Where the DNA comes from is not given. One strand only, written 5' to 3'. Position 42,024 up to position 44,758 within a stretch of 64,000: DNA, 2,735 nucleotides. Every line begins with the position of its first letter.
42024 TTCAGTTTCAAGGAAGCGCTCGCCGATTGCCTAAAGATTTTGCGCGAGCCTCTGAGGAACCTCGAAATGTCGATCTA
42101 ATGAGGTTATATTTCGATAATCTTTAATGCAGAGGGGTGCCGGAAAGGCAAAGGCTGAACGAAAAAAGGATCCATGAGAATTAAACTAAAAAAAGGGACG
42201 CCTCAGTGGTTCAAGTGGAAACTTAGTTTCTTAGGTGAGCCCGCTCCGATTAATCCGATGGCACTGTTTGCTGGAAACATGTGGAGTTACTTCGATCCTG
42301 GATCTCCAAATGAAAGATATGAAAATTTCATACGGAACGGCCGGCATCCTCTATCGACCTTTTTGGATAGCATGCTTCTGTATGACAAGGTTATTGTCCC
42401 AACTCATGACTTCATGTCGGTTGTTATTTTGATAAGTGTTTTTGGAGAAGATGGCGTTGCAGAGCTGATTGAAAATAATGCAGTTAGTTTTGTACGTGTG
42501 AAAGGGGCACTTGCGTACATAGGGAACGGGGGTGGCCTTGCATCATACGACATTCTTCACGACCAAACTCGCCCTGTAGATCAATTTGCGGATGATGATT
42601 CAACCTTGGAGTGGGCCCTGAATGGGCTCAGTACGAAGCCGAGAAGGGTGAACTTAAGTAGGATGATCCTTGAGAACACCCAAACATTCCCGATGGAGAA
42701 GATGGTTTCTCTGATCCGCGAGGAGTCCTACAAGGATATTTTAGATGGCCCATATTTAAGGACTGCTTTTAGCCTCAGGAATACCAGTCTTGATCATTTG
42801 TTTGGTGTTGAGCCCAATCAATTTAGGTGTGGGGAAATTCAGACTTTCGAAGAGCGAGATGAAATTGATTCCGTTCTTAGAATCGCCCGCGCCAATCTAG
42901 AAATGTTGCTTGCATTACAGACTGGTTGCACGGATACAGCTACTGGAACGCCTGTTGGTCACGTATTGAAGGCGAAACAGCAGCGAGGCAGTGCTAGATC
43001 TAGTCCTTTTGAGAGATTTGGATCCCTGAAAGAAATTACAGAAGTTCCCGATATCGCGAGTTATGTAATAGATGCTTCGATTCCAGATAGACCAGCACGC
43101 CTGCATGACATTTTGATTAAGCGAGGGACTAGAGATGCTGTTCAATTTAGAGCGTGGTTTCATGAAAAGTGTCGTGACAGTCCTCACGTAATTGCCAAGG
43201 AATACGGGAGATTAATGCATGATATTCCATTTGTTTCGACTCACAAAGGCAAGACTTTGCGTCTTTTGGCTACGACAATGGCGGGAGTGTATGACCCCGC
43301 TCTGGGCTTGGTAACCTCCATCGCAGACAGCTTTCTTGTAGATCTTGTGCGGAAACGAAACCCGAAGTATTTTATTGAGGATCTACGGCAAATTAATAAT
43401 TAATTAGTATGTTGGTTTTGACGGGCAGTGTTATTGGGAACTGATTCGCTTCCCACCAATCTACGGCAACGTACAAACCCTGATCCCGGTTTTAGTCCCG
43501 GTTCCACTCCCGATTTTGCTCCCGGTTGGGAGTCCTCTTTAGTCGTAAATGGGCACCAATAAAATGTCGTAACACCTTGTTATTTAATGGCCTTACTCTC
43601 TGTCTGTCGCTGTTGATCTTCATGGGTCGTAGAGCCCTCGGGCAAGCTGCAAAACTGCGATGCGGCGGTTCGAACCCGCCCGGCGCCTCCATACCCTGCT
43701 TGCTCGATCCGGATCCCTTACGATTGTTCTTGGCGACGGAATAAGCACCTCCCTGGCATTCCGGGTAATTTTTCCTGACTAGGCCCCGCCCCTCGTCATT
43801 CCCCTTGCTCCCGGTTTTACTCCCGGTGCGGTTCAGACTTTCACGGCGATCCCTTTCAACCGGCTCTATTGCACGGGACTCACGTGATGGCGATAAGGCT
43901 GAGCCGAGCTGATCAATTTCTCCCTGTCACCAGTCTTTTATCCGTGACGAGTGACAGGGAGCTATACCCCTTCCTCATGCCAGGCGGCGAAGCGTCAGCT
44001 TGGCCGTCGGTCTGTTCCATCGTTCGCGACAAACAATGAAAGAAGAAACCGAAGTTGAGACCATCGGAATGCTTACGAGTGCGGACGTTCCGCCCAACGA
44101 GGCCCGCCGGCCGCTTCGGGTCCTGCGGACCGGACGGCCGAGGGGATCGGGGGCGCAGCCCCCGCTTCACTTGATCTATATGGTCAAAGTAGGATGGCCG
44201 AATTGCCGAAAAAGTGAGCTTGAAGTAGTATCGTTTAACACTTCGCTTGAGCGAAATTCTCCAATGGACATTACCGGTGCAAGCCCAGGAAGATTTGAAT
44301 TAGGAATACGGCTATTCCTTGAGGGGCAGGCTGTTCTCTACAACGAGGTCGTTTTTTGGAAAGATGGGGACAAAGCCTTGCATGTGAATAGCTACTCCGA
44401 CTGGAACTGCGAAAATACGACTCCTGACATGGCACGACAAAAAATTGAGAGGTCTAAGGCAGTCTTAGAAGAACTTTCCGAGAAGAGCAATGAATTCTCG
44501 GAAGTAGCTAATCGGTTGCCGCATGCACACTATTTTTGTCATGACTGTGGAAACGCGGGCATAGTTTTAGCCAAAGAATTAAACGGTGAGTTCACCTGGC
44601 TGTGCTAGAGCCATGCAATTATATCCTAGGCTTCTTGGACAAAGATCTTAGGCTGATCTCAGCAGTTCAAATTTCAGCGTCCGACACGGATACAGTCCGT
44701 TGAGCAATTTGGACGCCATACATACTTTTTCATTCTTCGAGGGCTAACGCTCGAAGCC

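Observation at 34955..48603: Tandem array of mini integrative elements at tRNA-Cys: one autonomous helper plus int-less derivatives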

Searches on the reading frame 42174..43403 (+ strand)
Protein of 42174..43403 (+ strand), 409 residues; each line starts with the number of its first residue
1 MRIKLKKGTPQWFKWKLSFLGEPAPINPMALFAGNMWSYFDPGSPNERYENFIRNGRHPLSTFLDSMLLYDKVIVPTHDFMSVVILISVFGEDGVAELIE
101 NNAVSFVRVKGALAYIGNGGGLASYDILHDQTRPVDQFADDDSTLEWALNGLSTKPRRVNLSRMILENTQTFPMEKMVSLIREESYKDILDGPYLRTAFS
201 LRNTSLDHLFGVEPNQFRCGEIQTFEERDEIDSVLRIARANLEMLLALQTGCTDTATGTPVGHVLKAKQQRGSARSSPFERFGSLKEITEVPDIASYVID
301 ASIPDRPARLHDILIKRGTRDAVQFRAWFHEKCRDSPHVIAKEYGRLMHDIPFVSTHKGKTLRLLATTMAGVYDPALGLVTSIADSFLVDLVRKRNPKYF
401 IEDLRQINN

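Call 7: search_protein_families(library=pfam, proteins=[window:42174-43403:+], max_evalue=0.01)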
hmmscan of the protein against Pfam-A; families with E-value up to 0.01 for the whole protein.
window:42174-43403:+ (409 aa): 0 families

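Call 12: search_protein_families(library=phrogs, proteins=[window:42174-43403:+], max_evalue=0.01)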
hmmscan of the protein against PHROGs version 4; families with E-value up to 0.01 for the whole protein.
window:42174-43403:+ (409 aa): 0 families

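Call 62: search_protein_families(library=padloc, proteins=[window:42174-43403:+], max_evalue=0.01)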
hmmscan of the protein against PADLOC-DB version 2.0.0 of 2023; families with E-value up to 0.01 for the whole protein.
window:42174-43403:+ (409 aa): 0 families

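Call 63: search_protein_families(library=ncbifam, proteins=[window:42174-43403:+], max_evalue=0.01)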
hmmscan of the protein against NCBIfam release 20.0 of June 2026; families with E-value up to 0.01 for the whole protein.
window:42174-43403:+ (409 aa): 0 families
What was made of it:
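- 42174..43403 (+): Cargo: 409-aa protein of unknown function (GC about 46%). No match in Pfam, PHROGs, PADLOC or NCBIfam (calls 7, 12, 62, 63)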

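Call 83: find_encoding_contigs(protein=window:42174-43403:+, flank=6000, max_places=10)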
Protein window:42174-43403:+ (409 aa): 23 contigs read that carry it; 10 places shown.
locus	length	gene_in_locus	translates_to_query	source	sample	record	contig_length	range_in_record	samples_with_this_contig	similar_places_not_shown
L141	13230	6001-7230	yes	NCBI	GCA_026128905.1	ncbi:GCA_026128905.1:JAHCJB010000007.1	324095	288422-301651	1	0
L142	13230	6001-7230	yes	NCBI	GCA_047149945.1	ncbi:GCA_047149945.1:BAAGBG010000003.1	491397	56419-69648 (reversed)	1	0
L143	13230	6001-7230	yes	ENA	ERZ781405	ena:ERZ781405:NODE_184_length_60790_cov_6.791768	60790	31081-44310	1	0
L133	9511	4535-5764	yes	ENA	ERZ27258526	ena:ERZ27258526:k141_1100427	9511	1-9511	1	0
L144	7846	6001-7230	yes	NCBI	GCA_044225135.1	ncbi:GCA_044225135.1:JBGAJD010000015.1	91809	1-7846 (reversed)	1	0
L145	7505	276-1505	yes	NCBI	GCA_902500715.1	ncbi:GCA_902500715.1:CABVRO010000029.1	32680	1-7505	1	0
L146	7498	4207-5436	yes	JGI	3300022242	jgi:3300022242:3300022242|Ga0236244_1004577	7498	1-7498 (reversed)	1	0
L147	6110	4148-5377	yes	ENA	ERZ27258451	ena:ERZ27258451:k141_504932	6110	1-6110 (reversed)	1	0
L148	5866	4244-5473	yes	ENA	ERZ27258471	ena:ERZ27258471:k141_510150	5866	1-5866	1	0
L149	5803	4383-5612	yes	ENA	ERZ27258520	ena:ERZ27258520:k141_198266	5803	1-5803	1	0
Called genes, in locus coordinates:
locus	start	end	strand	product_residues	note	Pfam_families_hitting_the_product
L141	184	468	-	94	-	-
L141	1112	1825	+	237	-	-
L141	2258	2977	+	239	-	PF00072:Response_reg, PF23198:PDE8A_N (faint), PF00486:Trans_reg_C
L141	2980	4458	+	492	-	PF00672:HAMP, PF00512:HisKA, PF02518:HATPase_c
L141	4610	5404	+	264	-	PF06778:Chlor_dismutase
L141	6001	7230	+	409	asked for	-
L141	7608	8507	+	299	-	PF00589:Phage_integrase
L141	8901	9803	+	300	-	-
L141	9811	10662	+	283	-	PF08843:AbiEii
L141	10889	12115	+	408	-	PF14690:Zn_ribbon_ISL3, PF13542:HTH_Tnp_ISL3, PF01610:DDE_Tnp_ISL3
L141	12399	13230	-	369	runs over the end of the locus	PF01381:HTH_3, PF12844:HTH_19, PF13560:HTH_31 (weak), PF06114:Peptidase_M78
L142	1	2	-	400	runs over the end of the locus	PF00589:Phage_integrase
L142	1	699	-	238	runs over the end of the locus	-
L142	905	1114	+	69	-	PF12728:HTH_17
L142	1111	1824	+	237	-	-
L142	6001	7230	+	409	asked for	-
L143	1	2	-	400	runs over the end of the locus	PF00589:Phage_integrase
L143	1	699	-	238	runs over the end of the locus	-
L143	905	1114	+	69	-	PF12728:HTH_17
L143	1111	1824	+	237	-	-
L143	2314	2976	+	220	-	PF00072:Response_reg, PF23198:PDE8A_N (faint), PF00486:Trans_reg_C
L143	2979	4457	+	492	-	PF00672:HAMP, PF00512:HisKA, PF02518:HATPase_c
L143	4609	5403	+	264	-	PF06778:Chlor_dismutase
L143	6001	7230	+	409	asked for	-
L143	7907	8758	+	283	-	-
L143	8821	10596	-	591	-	PF02543:Carbam_trans_N, PF16861:Carbam_trans_C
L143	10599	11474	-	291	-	PF01522:Polysacc_deac_1, PF11959:DUF3473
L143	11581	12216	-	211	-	PF13505:OMP_b-brl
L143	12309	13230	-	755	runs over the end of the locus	PF28590:Lipid_A_deac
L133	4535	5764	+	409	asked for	-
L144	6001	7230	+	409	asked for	-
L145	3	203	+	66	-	?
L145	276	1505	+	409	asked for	-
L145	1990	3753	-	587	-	PF02543:Carbam_trans_N, PF16861:Carbam_trans_C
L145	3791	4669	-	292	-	PF01522:Polysacc_deac_1, PF11959:DUF3473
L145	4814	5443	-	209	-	PF13505:OMP_b-brl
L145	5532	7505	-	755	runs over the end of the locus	PF28590:Lipid_A_deac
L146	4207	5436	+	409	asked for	-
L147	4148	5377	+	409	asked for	-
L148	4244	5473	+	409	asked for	-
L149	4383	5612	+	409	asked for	-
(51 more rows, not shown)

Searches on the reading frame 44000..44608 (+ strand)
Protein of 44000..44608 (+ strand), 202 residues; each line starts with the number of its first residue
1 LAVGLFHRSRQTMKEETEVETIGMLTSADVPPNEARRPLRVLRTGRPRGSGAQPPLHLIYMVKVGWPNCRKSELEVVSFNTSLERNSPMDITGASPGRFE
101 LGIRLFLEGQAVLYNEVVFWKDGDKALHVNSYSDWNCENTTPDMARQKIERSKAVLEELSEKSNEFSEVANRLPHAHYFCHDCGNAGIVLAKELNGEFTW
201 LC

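Call 7: search_protein_families(library=pfam, proteins=[window:44000-44608:+], max_evalue=0.01)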
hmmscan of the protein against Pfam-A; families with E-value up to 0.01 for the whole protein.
window:44000-44608:+ (202 aa): 0 families

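Call 12: search_protein_families(library=phrogs, proteins=[window:44000-44608:+], max_evalue=0.01)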
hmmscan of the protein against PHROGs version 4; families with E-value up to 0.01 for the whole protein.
window:44000-44608:+ (202 aa): 0 families
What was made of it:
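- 44264..44608 (+): Element 2 cargo: 114-aa protein of unknown function. No family match (calls 7, 12).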

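Call 62: search_protein_families(library=padloc, proteins=[window:44000-44608:+], max_evalue=0.01)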
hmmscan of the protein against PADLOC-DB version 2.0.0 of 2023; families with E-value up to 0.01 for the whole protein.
window:44000-44608:+ (202 aa): 0 families

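Call 63: search_protein_families(library=ncbifam, proteins=[window:44000-44608:+], max_evalue=0.01)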
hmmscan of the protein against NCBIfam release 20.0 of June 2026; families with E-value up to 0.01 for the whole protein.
window:44000-44608:+ (202 aa): 0 families
